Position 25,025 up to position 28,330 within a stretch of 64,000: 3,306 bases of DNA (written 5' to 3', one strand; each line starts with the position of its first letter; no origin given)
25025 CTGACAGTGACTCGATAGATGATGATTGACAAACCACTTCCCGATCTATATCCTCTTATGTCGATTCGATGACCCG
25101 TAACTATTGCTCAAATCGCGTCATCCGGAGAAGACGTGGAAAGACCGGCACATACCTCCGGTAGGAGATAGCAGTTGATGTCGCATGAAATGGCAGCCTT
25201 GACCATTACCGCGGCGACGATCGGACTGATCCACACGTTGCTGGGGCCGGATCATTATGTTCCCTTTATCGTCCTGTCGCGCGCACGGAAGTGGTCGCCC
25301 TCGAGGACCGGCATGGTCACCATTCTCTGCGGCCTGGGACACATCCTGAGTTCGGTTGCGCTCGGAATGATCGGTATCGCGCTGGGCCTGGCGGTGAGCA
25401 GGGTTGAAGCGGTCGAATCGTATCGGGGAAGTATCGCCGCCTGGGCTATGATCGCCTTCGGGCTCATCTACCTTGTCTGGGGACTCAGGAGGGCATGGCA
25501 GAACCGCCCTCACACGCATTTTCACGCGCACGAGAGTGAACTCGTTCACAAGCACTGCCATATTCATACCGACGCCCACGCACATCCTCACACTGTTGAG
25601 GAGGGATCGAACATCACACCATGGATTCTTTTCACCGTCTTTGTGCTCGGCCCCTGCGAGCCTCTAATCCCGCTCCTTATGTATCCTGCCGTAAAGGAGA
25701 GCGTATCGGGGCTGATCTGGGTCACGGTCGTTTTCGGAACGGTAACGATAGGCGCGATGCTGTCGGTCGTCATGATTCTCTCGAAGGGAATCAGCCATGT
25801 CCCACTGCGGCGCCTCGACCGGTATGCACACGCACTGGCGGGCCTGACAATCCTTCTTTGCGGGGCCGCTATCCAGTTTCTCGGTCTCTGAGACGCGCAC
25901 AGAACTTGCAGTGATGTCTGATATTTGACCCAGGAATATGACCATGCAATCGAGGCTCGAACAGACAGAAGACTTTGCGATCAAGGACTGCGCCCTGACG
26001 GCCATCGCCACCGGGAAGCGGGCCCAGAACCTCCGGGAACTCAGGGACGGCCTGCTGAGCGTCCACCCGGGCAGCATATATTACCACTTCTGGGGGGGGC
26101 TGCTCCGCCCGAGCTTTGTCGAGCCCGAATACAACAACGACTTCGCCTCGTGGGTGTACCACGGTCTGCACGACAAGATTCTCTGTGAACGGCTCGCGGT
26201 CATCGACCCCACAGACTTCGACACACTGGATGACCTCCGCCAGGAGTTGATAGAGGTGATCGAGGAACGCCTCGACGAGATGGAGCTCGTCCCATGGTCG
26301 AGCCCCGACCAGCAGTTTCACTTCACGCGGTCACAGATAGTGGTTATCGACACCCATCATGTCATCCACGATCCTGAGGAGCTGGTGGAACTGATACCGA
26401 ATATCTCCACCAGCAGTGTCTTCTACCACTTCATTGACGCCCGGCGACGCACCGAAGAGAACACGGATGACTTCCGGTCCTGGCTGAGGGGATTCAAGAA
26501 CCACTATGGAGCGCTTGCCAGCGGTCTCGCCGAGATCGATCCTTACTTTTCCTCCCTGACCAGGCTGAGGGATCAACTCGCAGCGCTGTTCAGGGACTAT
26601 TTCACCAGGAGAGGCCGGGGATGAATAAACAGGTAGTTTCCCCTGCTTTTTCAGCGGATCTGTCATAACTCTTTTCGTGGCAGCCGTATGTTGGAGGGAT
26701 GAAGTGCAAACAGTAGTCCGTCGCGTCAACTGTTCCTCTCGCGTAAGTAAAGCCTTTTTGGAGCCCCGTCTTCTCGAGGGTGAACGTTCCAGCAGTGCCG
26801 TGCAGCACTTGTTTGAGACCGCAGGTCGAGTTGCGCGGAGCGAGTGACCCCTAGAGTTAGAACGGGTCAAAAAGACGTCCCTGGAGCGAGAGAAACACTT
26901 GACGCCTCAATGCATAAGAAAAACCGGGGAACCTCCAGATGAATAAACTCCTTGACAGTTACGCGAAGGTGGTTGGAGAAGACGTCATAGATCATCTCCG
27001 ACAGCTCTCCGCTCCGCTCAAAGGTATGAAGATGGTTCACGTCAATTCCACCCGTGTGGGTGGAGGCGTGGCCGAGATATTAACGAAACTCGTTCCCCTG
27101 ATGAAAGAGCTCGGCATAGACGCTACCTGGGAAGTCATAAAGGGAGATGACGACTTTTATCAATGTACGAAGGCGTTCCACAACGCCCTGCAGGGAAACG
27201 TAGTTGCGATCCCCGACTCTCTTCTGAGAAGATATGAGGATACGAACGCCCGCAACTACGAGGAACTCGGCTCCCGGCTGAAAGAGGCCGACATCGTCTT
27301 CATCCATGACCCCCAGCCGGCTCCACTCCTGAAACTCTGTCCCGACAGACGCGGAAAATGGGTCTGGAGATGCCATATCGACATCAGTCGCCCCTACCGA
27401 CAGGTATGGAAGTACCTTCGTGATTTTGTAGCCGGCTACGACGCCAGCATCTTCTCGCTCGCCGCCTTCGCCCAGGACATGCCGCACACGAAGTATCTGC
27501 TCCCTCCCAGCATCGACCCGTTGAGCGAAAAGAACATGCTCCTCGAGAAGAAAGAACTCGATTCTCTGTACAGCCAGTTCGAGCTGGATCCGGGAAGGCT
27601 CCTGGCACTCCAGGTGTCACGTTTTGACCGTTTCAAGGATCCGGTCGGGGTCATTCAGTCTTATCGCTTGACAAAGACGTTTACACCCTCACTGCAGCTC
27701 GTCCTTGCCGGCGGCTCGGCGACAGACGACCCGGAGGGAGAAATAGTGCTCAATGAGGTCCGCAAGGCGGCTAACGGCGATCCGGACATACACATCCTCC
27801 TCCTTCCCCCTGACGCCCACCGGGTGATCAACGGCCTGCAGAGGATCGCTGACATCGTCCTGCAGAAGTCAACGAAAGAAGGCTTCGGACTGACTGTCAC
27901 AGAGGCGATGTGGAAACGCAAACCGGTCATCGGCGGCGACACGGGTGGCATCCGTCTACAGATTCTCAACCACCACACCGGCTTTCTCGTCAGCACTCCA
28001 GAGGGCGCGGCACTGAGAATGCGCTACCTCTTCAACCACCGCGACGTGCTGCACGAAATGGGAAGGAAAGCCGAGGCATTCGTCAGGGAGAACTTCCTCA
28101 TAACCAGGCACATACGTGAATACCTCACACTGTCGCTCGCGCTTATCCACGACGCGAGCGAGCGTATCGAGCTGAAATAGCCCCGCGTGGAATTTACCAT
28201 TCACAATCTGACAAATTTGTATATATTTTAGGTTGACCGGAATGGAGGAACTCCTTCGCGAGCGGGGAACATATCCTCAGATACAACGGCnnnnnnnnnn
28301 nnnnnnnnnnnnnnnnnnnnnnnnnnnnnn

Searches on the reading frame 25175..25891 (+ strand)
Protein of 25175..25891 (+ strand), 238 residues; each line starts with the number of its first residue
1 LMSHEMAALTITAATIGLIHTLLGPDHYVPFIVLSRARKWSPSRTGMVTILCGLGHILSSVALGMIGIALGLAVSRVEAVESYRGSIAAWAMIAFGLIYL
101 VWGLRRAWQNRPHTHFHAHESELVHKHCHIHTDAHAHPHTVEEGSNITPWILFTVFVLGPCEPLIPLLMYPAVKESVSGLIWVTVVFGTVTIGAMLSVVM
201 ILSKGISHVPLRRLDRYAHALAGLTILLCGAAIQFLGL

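Call 6: search_protein_families(library=pfam, proteins=[window:25175-25891:+])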
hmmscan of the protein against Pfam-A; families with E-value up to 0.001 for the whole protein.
window:25175-25891:+ (238 aa): 1 family
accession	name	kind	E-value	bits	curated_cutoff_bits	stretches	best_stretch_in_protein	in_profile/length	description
PF13386.12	DsbD_2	-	3.1e-08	34.2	24.9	1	42-230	29-197/199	Cytochrome C biogenesis protein transmembrane region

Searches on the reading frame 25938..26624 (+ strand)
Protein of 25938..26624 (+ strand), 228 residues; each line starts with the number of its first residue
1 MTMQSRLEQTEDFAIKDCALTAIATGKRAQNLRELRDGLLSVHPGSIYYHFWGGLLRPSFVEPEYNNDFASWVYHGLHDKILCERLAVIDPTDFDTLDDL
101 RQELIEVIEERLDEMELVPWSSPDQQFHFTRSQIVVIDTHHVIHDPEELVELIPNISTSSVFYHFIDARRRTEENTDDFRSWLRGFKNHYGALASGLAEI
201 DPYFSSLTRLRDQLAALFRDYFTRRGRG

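Call 6: search_protein_families(library=pfam, proteins=[window:25938-26624:+])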
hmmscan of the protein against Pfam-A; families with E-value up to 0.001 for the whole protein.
window:25938-26624:+ (228 aa): 1 family
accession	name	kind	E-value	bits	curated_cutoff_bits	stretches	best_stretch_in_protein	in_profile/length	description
PF19027.5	DUF5752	-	2.1e-86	289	23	1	11-218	2-207/208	Family of unknown function (DUF5752)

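Call 8: search_protein_families(library=ncbifam, proteins=[window:25938-26624:+])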
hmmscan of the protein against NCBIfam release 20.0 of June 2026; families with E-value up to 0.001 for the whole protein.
window:25938-26624:+ (228 aa): 0 families

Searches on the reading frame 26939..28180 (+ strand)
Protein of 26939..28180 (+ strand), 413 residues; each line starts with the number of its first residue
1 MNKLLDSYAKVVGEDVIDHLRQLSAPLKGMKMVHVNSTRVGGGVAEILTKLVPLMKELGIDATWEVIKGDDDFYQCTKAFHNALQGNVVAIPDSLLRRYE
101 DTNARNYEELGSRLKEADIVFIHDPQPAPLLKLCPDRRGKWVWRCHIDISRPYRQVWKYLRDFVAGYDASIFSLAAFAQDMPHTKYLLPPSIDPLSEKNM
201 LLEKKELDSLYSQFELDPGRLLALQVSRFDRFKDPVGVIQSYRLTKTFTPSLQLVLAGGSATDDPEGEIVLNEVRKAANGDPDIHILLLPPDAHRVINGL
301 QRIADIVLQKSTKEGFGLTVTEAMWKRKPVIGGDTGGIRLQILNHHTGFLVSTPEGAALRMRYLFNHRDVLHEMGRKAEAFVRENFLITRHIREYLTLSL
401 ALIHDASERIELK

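Call 6: search_protein_families(library=pfam, proteins=[window:26939-28180:+])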
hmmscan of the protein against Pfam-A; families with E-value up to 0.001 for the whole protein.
window:26939-28180:+ (413 aa): 4 families
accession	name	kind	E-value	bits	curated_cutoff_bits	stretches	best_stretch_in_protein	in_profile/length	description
PF21269.3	TreT_GT1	-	2.6e-57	193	27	1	34-179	1-144/144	Trehalose synthase, N-terminal domain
PF00534.26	Glycos_transf_1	-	4.2e-19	69.2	26.4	1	215-379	10-170/172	Glycosyl transferases group 1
PF13692.12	Glyco_trans_1_4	-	3.9e-08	34.1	27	1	251-365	33-140/142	Glycosyl transferases group 1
PF20706.3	GT4-conflict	-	7e-05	22.4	26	1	250-340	232-318/385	Family 4 Glycosyltransferase in conflict systems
